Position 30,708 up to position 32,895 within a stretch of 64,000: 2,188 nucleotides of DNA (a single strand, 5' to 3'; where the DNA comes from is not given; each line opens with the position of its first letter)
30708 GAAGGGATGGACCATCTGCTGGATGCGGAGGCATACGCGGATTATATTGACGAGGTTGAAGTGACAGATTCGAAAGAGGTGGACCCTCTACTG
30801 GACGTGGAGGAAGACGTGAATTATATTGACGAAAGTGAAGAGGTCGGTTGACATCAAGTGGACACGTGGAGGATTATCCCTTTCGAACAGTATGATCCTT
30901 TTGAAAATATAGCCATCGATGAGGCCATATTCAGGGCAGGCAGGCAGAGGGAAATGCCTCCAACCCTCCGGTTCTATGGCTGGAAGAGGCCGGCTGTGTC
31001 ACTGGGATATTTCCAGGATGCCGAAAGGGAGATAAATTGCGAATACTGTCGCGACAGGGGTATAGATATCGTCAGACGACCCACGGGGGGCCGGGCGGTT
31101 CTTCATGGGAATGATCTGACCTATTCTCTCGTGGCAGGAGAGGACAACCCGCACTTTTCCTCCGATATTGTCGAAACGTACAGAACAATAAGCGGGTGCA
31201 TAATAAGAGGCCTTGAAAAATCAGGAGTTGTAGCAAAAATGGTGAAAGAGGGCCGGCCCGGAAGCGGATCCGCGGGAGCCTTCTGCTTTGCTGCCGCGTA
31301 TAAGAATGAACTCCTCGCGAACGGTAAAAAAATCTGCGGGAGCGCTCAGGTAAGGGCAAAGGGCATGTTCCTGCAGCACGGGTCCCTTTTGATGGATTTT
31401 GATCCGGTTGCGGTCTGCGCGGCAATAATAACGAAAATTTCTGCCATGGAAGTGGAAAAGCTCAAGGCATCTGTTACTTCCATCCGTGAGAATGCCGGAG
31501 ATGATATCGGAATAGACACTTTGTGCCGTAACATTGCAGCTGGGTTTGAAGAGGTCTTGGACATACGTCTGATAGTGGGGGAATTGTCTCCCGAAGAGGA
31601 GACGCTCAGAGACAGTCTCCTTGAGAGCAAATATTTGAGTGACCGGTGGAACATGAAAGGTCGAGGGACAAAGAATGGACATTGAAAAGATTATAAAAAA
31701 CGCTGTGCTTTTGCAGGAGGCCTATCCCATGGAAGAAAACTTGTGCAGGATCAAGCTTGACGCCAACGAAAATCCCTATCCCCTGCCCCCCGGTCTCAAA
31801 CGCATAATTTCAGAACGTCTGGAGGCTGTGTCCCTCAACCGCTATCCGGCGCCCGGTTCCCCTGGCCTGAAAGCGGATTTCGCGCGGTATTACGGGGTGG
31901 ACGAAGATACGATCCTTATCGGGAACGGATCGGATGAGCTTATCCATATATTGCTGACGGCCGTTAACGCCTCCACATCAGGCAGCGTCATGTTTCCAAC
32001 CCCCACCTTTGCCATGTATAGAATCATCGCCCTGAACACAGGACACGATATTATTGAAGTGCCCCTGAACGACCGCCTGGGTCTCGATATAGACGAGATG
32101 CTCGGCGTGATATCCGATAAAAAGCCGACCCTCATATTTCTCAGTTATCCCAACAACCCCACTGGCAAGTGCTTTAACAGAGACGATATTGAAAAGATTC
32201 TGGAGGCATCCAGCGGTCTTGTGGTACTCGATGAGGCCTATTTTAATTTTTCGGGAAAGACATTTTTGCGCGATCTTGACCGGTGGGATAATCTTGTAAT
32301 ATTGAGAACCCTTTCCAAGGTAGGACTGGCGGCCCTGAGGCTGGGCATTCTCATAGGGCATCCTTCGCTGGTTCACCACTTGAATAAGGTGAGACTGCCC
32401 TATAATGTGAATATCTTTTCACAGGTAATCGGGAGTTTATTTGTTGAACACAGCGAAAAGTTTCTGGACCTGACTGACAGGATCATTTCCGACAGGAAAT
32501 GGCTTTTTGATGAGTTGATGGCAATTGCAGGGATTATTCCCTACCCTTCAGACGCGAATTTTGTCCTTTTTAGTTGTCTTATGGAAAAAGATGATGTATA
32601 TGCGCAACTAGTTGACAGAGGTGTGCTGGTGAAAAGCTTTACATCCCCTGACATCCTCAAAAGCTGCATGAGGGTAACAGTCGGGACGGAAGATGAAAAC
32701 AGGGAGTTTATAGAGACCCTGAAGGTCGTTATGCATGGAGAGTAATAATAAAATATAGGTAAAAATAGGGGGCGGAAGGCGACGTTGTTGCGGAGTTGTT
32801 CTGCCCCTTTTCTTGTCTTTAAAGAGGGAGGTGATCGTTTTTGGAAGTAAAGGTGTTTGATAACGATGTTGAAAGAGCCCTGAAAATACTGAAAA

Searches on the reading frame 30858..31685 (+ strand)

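Call 32: search_protein_families(library=pfam, proteins=[window:30858-31685:+], max_evalue=0.00001)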
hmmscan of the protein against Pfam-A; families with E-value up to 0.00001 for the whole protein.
window:30858-31685:+ (275 aa): 2 families
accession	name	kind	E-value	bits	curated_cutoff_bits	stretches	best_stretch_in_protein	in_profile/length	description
PF21948.1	LplA-B_cat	-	2e-42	145.8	27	1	13-230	1-199/200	Lipoyl protein ligase A/B catalytic domain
PF03099.24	BPL_LplA_LipB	-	6.6e-18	65.3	21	1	51-182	3-133/133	Biotin/lipoate A/B protein ligase family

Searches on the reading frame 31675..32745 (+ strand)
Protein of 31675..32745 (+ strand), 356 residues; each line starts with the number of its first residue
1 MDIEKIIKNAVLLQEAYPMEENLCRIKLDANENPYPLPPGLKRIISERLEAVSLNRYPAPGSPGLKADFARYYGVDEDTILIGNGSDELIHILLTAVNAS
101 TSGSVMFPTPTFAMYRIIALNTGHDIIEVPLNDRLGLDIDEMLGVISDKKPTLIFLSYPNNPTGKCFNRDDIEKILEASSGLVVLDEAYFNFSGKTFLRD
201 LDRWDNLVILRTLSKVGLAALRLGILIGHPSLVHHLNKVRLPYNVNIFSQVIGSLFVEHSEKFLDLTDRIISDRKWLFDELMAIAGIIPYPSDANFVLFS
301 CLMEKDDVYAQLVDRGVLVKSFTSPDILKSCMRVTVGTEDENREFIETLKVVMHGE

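Call 32: search_protein_families(library=pfam, proteins=[window:31675-32745:+], max_evalue=0.00001)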
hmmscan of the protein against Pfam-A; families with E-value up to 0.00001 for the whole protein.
window:31675-32745:+ (356 aa): 1 family
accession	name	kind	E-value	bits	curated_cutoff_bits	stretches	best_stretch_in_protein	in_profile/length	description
PF00155.27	Aminotran_1_2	-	5.5e-51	174.3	19.7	1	26-349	4-361/361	Aminotransferase class I and II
